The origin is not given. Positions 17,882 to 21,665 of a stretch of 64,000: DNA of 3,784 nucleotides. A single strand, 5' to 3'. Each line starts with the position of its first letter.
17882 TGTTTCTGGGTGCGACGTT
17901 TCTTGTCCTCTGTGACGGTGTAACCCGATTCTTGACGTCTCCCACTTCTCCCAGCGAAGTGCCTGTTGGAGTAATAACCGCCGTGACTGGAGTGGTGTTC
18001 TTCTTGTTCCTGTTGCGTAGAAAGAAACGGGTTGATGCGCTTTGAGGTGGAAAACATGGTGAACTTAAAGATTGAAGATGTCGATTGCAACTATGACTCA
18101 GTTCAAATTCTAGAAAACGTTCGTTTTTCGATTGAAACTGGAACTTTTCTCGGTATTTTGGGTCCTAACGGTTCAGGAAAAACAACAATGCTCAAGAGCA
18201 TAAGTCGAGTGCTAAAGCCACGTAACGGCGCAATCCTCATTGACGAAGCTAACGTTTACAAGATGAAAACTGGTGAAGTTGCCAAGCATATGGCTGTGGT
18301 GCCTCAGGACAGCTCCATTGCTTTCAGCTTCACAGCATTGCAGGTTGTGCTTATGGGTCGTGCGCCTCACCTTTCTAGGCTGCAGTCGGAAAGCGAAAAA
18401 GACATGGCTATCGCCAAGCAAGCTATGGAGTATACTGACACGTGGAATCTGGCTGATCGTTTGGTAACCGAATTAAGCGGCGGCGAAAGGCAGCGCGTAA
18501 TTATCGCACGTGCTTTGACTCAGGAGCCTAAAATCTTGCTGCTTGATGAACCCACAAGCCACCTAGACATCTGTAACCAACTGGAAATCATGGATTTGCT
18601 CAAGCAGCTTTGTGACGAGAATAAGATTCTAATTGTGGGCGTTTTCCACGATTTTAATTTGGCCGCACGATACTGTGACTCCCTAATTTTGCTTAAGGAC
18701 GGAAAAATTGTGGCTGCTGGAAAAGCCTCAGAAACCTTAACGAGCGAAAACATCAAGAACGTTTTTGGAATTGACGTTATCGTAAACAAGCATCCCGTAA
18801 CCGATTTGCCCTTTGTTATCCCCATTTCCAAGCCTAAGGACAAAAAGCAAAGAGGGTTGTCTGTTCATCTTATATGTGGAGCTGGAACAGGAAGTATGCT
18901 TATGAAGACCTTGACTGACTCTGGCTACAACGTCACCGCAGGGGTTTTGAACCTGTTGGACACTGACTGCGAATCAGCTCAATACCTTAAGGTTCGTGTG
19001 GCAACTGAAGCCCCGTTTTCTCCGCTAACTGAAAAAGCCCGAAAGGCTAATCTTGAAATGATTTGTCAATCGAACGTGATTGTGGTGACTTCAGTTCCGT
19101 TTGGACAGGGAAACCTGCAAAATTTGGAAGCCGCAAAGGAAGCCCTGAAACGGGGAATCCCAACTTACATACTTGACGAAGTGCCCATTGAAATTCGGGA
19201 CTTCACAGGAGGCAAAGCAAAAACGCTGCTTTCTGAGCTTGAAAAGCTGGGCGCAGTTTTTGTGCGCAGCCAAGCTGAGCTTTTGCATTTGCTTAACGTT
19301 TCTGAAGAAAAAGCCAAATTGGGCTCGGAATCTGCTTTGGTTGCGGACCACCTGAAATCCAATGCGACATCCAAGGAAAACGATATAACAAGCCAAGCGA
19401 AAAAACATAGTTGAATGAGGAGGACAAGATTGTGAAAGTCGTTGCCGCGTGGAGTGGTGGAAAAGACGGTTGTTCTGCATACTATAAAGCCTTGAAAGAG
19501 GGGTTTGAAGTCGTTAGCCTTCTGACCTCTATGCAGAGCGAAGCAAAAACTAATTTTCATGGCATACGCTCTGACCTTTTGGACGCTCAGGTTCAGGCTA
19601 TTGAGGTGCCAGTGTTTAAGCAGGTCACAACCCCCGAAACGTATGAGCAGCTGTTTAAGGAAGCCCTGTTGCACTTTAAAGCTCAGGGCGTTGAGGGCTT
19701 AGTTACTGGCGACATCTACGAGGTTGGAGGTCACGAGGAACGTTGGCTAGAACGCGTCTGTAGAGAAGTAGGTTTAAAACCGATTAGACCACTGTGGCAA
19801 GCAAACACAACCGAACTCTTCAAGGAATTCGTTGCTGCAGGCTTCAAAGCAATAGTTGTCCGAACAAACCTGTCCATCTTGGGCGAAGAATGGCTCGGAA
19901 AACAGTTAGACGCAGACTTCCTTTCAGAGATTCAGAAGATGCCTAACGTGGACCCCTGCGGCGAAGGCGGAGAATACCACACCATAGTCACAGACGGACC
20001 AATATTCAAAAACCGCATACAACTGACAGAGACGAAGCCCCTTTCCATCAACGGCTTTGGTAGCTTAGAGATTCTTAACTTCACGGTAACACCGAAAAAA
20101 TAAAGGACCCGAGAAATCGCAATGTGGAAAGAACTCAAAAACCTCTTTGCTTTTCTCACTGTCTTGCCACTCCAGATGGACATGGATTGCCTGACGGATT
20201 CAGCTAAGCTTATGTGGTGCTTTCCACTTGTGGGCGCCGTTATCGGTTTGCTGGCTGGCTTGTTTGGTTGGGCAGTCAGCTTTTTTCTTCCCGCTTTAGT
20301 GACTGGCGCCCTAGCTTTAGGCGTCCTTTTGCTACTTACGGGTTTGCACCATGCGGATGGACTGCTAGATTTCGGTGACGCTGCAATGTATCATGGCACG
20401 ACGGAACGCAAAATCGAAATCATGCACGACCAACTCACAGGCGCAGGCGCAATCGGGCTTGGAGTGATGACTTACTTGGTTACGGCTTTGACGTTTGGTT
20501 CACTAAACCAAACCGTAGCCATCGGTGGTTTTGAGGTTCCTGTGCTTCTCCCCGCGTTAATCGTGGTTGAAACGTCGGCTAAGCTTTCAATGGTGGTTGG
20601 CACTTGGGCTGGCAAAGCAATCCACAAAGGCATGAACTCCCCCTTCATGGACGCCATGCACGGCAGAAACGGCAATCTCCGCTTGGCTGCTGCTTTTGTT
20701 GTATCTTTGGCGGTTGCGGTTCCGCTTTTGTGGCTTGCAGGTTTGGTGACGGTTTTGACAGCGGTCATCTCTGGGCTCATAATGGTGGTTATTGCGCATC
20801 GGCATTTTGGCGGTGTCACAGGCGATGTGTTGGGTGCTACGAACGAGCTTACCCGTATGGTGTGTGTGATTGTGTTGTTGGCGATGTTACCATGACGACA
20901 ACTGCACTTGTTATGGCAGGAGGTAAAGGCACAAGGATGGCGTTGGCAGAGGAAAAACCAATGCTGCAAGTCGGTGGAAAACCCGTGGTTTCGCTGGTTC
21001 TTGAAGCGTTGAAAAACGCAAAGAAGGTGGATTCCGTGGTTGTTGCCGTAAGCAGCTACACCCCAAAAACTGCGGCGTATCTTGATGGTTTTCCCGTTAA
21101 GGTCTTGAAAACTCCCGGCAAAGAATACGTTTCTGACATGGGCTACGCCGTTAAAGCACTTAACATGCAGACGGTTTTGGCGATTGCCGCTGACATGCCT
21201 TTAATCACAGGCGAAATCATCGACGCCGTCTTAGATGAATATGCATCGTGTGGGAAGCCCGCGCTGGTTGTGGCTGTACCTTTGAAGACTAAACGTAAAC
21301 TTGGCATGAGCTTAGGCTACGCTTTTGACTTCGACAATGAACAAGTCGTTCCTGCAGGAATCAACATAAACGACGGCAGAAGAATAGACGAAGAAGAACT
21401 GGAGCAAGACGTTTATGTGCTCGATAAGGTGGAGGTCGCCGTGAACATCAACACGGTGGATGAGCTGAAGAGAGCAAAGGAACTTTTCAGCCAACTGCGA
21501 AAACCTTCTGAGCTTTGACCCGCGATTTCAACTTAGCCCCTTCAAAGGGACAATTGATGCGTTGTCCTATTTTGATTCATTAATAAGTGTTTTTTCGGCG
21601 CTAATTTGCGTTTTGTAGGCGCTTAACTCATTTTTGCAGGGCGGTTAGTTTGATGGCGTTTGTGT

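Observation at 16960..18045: In-frame TAG inside an otherwise intact BtuC/FecCD permease in a tight cobamide-uptake operon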

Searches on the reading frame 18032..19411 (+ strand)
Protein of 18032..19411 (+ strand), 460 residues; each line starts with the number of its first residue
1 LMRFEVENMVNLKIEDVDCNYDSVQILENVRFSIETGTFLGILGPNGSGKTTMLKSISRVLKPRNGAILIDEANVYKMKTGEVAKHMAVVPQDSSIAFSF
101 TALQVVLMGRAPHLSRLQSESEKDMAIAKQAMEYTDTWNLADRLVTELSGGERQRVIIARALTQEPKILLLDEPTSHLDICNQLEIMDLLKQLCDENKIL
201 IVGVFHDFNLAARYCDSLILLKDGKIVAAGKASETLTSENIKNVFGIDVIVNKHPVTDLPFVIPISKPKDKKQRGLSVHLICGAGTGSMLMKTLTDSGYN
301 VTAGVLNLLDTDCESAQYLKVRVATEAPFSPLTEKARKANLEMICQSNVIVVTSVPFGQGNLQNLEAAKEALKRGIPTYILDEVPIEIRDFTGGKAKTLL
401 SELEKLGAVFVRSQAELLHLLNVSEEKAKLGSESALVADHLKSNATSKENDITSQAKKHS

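Call 9: search_protein_families(library=pfam, proteins=[window:18032-19411:+])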
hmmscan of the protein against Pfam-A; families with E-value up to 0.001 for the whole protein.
window:18032-19411:+ (460 aa): 5 families
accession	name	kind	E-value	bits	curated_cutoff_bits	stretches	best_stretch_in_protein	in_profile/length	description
PF00005.33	ABC_tran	-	1.8e-33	116.5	25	1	27-176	1-137/137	ABC transporter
PF02463.25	SMC_N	-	1e-08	35.3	40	1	38-207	25-200/220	RecF/RecN/SMC N terminal domain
PF13304.12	AAA_21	-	2e-05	25.2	27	0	40-60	2-22/304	AAA domain, putative AbiEii toxin, Type IV TA system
PF13555.12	AAA_29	-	0.00039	20.5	27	0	35-65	20-50/61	P-loop containing region of AAA domain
PF07693.20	KAP_NTPase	-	0.00084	19.1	20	0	34-85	17-68/293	KAP family P-loop domain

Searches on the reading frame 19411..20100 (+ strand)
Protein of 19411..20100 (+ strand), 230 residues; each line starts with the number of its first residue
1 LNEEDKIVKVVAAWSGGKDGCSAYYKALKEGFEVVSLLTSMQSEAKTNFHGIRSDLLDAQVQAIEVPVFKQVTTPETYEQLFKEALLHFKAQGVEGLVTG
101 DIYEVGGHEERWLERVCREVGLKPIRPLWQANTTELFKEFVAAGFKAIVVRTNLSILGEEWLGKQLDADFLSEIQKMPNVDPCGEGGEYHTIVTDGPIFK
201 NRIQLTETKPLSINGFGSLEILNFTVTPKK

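Call 9: search_protein_families(library=pfam, proteins=[window:19411-20100:+])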
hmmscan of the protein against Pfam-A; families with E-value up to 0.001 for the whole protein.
window:19411-20100:+ (230 aa): 1 family
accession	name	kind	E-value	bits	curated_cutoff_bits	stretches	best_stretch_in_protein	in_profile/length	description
PF01902.24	Diphthami_syn_2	-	1.4e-51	175.6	23.2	1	9-217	2-210/219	Diphthamide synthase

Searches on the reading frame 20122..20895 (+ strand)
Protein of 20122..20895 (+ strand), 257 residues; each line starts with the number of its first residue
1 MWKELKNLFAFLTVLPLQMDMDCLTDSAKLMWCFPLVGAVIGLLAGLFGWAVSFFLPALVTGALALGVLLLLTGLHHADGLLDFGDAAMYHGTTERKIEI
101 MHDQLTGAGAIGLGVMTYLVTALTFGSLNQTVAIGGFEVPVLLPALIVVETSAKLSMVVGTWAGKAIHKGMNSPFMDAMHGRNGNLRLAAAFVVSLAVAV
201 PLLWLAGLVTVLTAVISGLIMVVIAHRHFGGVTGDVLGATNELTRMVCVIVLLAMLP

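Call 9: search_protein_families(library=pfam, proteins=[window:20122-20892:+])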
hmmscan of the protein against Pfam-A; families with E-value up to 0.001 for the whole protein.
window:20122-20892:+ (257 aa): 1 family
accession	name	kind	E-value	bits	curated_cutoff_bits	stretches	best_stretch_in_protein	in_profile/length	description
PF02654.20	CobS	-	8e-41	140.9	23.2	1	9-249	2-206/207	Cobalamin-5-phosphate synthase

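Call 21: find_encoding_contigs(protein=window:20122-20895:+, flank=10000, max_places=10)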
Protein window:20122-20895:+ (257 aa): no gene with exactly this product is on record in the collection.

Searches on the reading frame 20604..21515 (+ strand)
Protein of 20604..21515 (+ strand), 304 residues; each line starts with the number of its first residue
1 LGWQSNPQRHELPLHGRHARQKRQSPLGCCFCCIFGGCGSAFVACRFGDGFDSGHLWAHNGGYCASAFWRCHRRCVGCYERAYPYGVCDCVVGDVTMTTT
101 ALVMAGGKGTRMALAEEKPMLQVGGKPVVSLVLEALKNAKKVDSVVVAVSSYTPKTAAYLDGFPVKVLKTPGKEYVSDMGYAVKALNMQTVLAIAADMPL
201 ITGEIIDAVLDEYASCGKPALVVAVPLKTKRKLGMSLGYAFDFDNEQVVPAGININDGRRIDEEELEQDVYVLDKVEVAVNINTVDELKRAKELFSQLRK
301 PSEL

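Call 9: search_protein_families(library=pfam, proteins=[window:20604-21515:+])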
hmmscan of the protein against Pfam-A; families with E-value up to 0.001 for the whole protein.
window:20604-21515:+ (304 aa): 4 families
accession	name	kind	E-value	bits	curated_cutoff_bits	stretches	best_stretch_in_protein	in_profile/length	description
PF12804.13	NTP_transf_3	-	1.4e-19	71.3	27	1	101-224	1-122/160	MobA-like NTP transferase domain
PF01128.25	IspD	-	1.8e-11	44.7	27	1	101-229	3-132/221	2-C-methyl-D-erythritol 4-phosphate cytidylyltransferase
PF02348.25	CTP_transf_3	-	8.9e-10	39.2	22.6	1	116-217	14-118/217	Cytidylyltransferase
PF00483.29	NTP_transferase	-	6.3e-05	23.1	21.2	1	101-156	2-61/245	Nucleotidyl transferase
